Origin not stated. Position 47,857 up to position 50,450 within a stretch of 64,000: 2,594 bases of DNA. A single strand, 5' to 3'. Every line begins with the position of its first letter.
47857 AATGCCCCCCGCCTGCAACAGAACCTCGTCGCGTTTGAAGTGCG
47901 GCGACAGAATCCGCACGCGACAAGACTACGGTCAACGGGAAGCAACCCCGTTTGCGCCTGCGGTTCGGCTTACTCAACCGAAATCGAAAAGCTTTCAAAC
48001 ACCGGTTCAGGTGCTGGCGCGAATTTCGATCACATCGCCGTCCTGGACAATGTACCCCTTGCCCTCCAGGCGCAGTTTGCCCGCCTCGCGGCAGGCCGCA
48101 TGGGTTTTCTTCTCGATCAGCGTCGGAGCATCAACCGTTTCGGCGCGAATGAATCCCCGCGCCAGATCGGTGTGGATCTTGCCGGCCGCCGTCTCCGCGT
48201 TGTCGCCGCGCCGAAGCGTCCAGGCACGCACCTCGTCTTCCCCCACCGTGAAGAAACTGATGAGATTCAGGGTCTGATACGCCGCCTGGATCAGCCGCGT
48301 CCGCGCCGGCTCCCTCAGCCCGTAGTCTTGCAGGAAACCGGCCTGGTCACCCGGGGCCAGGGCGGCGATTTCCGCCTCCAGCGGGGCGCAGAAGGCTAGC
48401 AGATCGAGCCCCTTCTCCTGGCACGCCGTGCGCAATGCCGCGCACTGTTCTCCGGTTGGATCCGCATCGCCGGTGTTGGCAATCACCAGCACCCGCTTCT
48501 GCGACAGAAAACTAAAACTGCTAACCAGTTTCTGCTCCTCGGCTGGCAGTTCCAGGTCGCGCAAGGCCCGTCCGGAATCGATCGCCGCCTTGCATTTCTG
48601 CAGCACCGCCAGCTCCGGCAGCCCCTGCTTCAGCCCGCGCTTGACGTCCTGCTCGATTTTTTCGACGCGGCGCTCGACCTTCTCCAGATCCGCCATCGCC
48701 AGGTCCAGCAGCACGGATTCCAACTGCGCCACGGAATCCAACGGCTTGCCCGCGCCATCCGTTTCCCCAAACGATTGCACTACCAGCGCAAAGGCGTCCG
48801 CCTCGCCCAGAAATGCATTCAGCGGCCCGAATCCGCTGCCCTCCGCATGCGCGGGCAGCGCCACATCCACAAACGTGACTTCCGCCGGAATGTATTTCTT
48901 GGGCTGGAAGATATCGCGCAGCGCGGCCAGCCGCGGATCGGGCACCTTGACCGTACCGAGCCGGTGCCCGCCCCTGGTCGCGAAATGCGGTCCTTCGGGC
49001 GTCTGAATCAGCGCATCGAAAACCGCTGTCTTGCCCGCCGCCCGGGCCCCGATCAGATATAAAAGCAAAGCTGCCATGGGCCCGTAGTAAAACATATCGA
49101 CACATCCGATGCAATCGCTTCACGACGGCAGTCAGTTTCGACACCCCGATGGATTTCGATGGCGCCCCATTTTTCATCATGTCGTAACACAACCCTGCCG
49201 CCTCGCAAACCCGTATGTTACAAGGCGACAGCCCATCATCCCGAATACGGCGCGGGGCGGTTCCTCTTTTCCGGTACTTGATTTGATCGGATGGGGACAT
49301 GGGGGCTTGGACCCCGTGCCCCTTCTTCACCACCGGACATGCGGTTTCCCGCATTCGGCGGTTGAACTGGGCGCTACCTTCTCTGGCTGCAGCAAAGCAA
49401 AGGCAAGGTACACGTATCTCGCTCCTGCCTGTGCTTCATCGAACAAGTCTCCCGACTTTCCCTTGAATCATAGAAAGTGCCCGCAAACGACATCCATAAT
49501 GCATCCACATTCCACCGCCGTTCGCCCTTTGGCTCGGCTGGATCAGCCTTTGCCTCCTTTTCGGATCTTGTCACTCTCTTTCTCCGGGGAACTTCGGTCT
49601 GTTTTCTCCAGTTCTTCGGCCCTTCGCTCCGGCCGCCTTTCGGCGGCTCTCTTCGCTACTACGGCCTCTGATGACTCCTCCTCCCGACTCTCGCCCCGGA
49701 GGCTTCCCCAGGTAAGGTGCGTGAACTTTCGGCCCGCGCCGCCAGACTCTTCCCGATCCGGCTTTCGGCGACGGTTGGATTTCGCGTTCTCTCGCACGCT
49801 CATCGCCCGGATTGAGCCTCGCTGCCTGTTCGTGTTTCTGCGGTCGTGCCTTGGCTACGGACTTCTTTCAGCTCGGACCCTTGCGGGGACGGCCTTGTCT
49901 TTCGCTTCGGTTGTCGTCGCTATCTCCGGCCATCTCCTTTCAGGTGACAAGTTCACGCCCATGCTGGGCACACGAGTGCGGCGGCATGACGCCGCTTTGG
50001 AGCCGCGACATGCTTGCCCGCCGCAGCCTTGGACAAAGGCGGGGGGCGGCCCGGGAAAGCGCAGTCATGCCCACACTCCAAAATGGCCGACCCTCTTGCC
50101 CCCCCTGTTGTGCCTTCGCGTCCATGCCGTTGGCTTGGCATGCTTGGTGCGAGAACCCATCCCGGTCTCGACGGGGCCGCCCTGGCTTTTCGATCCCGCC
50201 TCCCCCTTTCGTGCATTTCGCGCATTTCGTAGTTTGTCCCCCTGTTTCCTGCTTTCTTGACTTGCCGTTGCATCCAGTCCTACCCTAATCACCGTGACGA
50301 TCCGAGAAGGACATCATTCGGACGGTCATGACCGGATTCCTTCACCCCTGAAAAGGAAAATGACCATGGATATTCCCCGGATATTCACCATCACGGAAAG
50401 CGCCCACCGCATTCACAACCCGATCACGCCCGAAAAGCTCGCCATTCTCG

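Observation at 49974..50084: The intron sits exactly inside one arm of a dispersed inverted-repeat element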

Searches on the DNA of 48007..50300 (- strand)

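Call 5: search_rna_families(source=window, start=49000, end=50300, threshold=evalue, max_evalue=1, show_alignments=4)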
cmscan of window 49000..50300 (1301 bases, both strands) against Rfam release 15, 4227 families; matches with E-value up to 1: 4.
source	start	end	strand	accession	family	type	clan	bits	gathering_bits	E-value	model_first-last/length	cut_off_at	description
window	49717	49890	-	RF02001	group-II-D1D4-3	Intron;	CL00102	76.3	32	3.7e-15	1-170/170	no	Group II catalytic intron D1-D4-3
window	49619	49716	-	RF01998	group-II-D1D4-1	Intron;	CL00102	36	35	0.00015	1-84/84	no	Group II catalytic intron D1-D4-1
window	49286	49363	-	RF00029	Intron_gpII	Intron;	-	32.1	40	0.00039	1-77/77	no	Group II catalytic intron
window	49323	49366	-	RF04356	Plastid-ndhA-ndhB-1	Intron;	CL00155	23.6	61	0.012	1-49/49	no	Plastid-ndhA-ndhB-1 group II-D5 intron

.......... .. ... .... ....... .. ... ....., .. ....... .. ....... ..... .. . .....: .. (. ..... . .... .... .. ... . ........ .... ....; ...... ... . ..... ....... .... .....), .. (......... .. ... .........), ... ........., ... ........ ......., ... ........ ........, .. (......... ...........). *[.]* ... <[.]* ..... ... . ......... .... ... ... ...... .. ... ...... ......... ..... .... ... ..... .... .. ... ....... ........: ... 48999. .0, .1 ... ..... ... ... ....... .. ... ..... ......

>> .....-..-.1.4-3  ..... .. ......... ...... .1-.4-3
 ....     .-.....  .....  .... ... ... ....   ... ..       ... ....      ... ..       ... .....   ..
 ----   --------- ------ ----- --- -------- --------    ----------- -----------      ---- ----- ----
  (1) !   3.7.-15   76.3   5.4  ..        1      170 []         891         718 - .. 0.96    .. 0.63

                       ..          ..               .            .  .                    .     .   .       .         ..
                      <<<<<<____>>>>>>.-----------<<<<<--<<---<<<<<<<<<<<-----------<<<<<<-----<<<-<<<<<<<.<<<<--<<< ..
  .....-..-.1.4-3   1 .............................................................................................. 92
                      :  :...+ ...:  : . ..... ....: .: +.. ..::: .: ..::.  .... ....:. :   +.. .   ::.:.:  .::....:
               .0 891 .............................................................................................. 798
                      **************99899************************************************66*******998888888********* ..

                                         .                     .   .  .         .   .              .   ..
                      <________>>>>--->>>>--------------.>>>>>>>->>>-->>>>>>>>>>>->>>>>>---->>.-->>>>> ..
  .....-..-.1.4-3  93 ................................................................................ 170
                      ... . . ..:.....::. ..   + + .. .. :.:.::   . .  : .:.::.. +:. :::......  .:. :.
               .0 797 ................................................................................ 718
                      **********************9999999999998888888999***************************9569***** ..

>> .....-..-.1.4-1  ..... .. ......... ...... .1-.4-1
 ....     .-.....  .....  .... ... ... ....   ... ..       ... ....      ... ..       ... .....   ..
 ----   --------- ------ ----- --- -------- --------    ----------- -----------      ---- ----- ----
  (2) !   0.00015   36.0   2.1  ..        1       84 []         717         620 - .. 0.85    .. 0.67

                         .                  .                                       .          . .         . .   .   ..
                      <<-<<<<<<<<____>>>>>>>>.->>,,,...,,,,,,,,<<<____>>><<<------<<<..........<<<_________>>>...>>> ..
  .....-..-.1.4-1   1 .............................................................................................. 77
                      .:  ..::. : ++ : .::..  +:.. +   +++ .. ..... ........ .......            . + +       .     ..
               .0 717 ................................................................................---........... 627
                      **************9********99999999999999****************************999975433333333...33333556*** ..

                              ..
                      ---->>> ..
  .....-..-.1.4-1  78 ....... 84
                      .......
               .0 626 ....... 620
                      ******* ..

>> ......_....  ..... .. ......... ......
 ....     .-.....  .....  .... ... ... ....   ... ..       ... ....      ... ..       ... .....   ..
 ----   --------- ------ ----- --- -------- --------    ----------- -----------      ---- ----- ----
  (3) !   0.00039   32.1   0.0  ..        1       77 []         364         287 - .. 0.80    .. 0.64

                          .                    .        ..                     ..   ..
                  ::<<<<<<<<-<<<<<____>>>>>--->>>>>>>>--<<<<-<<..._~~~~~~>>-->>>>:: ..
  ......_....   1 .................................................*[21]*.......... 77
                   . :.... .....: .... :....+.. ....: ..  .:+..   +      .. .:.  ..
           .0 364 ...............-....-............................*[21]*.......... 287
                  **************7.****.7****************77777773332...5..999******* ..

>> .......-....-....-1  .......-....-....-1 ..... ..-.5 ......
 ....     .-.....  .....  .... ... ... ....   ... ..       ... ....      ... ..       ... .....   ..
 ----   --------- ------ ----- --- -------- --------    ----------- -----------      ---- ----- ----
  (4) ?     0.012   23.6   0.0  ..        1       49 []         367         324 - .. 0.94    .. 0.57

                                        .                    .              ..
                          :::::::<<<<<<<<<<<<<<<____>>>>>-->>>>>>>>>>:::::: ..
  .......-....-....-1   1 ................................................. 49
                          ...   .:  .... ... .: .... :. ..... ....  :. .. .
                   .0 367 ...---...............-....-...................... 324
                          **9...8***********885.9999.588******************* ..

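Call 24: search_dna_similar(query=window:49286-49973:-, collection=plasmids, mode=distant, max_rows=15)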
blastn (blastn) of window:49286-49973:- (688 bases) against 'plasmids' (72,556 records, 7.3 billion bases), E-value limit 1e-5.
No match.

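Call 48: search_rna_families(sources=[L016, L017, L023, L018, L019, L011, L012, L013, L015], threshold=gathering)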
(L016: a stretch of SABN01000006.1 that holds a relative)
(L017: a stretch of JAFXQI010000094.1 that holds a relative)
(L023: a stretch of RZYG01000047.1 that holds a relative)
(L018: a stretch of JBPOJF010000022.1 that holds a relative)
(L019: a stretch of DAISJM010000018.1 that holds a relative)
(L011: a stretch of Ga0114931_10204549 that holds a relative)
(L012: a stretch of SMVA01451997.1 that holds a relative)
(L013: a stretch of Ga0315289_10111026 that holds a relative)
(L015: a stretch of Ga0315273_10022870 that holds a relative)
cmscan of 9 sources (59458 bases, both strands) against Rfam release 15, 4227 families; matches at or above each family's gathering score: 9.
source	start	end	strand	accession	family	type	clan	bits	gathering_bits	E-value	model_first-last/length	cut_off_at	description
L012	709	879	-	RF02001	group-II-D1D4-3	Intron;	CL00102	85.6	32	9.4e-16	1-170/170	no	Group II catalytic intron D1-D4-3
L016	4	91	+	RF00005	tRNA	Gene; tRNA;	CL00001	52.9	29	1.5e-08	1-71/71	no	tRNA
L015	700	776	+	RF00029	Intron_gpII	Intron;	-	47.7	40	2.6e-06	1-77/77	no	Group II catalytic intron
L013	89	165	+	RF00029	Intron_gpII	Intron;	-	47.3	40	3.2e-06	1-77/77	no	Group II catalytic intron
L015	372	464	+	RF01998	group-II-D1D4-1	Intron;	CL00102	46.3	35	3.2e-05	1-84/84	no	Group II catalytic intron D1-D4-1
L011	754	830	+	RF00029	Intron_gpII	Intron;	-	45.4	40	9.8e-06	1-77/77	no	Group II catalytic intron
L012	613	706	-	RF01998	group-II-D1D4-1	Intron;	CL00102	43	35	0.00018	1-84/84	no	Group II catalytic intron D1-D4-1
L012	289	360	-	RF00029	Intron_gpII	Intron;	-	41.8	40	7.2e-05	1-77/77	no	Group II catalytic intron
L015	185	370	+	RF02001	group-II-D1D4-3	Intron;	CL00102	41.1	32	6e-05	1-170/170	no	Group II catalytic intron D1-D4-3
